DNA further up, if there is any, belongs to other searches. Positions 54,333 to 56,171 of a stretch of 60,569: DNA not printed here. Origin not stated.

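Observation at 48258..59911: AT-rich, translationally coupled glycan locus with Arn/Lgm/Flm-like logic plus unusual tailoring enzymes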

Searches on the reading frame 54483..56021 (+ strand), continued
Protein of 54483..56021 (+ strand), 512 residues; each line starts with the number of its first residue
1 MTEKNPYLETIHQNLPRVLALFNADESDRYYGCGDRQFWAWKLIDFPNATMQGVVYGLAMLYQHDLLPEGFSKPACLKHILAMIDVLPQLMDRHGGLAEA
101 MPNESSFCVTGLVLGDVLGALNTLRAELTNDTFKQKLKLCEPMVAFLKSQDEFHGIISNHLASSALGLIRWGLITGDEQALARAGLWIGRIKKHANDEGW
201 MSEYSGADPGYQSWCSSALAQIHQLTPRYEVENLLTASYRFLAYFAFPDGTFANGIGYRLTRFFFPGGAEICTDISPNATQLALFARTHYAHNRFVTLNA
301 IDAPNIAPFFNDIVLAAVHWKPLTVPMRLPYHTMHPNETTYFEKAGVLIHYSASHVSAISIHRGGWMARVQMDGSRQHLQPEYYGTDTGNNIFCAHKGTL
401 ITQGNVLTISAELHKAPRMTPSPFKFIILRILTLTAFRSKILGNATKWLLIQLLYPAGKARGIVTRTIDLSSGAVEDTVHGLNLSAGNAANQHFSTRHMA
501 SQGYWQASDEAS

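Call 54: search_protein_families(library=pfam, proteins=[P0044, P0023, L018:1590-2918:+, L016:4586-5542:+], max_evalue=1)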
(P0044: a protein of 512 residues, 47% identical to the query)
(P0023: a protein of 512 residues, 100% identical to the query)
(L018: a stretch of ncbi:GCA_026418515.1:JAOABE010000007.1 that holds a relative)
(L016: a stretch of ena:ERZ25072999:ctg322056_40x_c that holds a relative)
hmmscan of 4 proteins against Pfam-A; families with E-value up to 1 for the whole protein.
P0044 (512 aa): 0 families

P0023 (512 aa): 0 families

L018:1590-2918:+ (442 aa): 1 family
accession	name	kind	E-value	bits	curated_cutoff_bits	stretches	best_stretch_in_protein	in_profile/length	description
PF23019.1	DUF7033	-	1.2e-07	32.5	27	1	94-178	2-85/90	Family of unknown function (DUF7033)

L016:4586-5542:+ (318 aa): 5 families
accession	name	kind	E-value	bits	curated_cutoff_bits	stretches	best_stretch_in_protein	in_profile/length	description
PF13469.12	Sulfotransfer_3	-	1.9e-10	41.8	27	1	62-278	2-209/216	Sulfotransferase family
PF20217.3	DUF6577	-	0.0046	17.1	27.8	1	179-241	66-128/204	Family of unknown function (DUF6577)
PF00685.33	Sulfotransfer_1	-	0.029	14.2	22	1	60-276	2-176/255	Sulfotransferase domain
PF13936.12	HTH_38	-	0.17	12.1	27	1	298-318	3-23/44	Helix-turn-helix domain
PF06207.16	DUF1002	-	0.18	11.8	26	1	192-288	123-213/220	Protein of unknown function (DUF1002)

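Call 61: search_protein_families(library=pfam, proteins=[L067:13802-14575:+, L023:9139-9978:+, L061:12725-13327:+, L048:16962-18407:+, L040:9372-10955:+, L023:4825-5817:+, L039:2984-3988:+, L021:15410-16009:+, L050:1460-2617:+, L065:2807-3817:+], max_evalue=0.001)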
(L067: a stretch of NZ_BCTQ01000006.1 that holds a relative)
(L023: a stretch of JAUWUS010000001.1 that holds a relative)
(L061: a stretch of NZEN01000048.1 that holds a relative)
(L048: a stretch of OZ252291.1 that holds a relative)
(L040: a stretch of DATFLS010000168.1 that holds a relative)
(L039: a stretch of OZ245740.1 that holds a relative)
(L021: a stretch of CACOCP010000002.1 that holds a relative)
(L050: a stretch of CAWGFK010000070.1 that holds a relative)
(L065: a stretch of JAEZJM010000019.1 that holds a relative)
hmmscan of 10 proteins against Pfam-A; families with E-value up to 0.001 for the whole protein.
L067:13802-14575:+ (257 aa): 6 families
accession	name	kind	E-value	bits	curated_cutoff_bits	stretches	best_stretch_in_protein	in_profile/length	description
PF08241.18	Methyltransf_11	-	1.5e-14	54.8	21.2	1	78-175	1-94/95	Methyltransferase domain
PF13649.12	Methyltransf_25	-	1.2e-11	45.6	27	1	77-172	1-97/97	Methyltransferase domain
PF08242.18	Methyltransf_12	-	2e-09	38.5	30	1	78-174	1-98/98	Methyltransferase domain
PF13489.12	Methyltransf_23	-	2.5e-07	31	27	1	72-207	21-138/164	Methyltransferase domain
PF13847.12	Methyltransf_31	-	1e-06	29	27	1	74-175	4-108/145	Methyltransferase domain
PF01209.24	Ubie_methyltran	-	4.1e-05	23.5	20.1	1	99-174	76-149/233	ubiE/COQ5 methyltransferase family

L023:9139-9978:+ (279 aa): 10 families
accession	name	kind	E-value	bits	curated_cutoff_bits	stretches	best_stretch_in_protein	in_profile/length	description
PF13649.12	Methyltransf_25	-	2.1e-21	76.9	27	1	66-159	1-97/97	Methyltransferase domain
PF08241.18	Methyltransf_11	-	2.4e-21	76.6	21.2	1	67-160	1-92/95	Methyltransferase domain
PF13847.12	Methyltransf_31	-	9.3e-19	68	27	1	62-163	3-109/145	Methyltransferase domain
PF13489.12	Methyltransf_23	-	1e-12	48.6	27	1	54-169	14-122/164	Methyltransferase domain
PF01209.24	Ubie_methyltran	-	1.2e-11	44.9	20.1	1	59-162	44-150/233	ubiE/COQ5 methyltransferase family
PF08242.18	Methyltransf_12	-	2.4e-11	44.7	30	1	67-160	1-97/98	Methyltransferase domain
PF05175.20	MTS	-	1.4e-07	31.8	23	1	54-159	24-134/170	Methyltransferase small domain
PF03141.22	Methyltransf_29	-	3.6e-06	26.3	23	1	59-160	114-214/506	Putative S-adenosyl-L-methionine-dependent methyltransferase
PF06325.19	PrmA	-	1.4e-05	25.2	22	1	60-120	159-220/296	Ribosomal protein L11 methyltransferase (PrmA)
PF08123.19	DOT1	-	0.00027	21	23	1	63-133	43-114/205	Histone methylation protein DOT1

L061:12725-13327:+ (200 aa): 1 family
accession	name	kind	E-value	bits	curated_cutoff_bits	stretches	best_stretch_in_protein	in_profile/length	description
PF00551.24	Formyl_trans_N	-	3.3e-07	30.7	26.1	1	77-161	67-152/181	Formyl transferase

L048:16962-18407:+ (481 aa): 2 families
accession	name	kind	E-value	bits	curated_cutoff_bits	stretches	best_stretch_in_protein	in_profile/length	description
PF01943.22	Polysacc_synt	-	1.7e-15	57.6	28.2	1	9-283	2-272/274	Polysaccharide biosynthesis protein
PF13440.11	Polysacc_synt_3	-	6.4e-11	42.5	23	1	32-267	1-225/293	Polysaccharide biosynthesis protein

L040:9372-10955:+ (527 aa): 0 families

L023:4825-5817:+ (330 aa): 1 family
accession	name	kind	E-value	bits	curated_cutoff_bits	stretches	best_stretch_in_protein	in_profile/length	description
PF03706.18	LPG_synthase_TM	-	1e-28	101.1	33.4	1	20-303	1-301/302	Lysylphosphatidylglycerol synthase TM region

L039:2984-3988:+ (334 aa): 5 families
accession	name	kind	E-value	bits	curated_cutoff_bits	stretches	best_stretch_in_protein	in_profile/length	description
PF01408.29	GFO_IDH_MocA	-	2.1e-23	83.7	24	1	6-123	1-120/120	Oxidoreductase family, NAD-binding Rossmann fold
PF22725.1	GFO_IDH_MocA_C3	-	6.6e-15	55.6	27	1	132-239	2-122/124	GFO/IDH/MocA C-terminal domain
PF02894.22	GFO_IDH_MocA_C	-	1.7e-08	35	22.9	1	135-329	1-217/218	Oxidoreductase family, C-terminal alpha/beta domain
PF03447.22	NAD_binding_3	-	1.3e-05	26.3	24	1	12-120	1-114/116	Homoserine dehydrogenase, NAD binding domain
PF01118.30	Semialdhyde_dh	-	0.00062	20.6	26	0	7-92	1-93/121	Semialdehyde dehydrogenase, NAD binding domain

L021:15410-16009:+ (199 aa): 5 families
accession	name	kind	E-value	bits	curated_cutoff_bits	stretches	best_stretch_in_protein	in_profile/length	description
PF00132.30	Hexapep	-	3.9e-24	83.7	27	4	21-55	1-35/36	Bacterial transferase hexapeptide (six repeats)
PF25084.1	LbH_EIF2B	-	2.9e-13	50.2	54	1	3-90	3-93/105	EIF2B subunit epsilon LbH domain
PF14602.12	Hexapep_2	-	2.5e-10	40.3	27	2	41-73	3-33/34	Hexapeptide repeat of succinyl-transferase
PF24894.1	Hexapep_GlmU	-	7.1e-06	26.5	23.3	0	27-84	29-83/104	GlmU-like, C-terminal hexapeptide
PF25087.1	GMPPB_C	-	3.4e-05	23.9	39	0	51-88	4-40/110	GMPPB C-terminal domain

L050:1460-2617:+ (385 aa): 5 families
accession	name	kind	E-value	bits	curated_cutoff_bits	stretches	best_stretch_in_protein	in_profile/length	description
PF00534.26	Glycos_transf_1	-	1.7e-20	73.7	26.4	1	197-363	5-171/172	Glycosyl transferases group 1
PF13692.12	Glyco_trans_1_4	-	8.1e-15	55.8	27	1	208-349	2-141/142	Glycosyl transferases group 1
PF13524.12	Glyco_trans_1_2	-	8.3e-11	42.5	25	1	236-374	15-138/144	Glycosyl transferase-like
PF13439.12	Glyco_transf_4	-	1.2e-08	35.6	28.5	1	43-180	13-150/170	Glycosyltransferase Family 4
PF13579.12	Glyco_trans_4_4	-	8.8e-06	26.6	29.7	1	47-181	16-145/158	Glycosyl transferase 4-like domain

L065:2807-3817:+ (336 aa): 7 families
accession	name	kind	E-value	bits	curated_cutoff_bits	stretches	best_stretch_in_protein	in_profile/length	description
PF01370.27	Epimerase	-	1.2e-57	195.5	20.9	1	7-248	1-240/240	NAD dependent epimerase/dehydratase family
PF16363.11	GDP_Man_Dehyd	-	6.8e-46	157.7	27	1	8-311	1-331/332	GDP-mannose 4,6 dehydratase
PF01073.25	3Beta_HSD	-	5e-23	81.9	22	1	9-235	2-229/280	3-beta hydroxysteroid dehydrogenase/isomerase family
PF07993.18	NAD_binding_4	-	9.9e-16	58.1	20.1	1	47-192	58-214/258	Male sterility protein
PF02719.21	Polysacc_synt_2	-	1e-13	51.6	20.2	1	7-115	1-121/293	Polysaccharide biosynthesis protein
PF04321.23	RmlD_sub_bind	-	6.4e-13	48.9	27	1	6-271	2-235/287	RmlD substrate binding domain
PF13460.12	NAD_binding_10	-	2.6e-09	37.6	27.2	1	11-144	1-116/184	NAD(P)H-binding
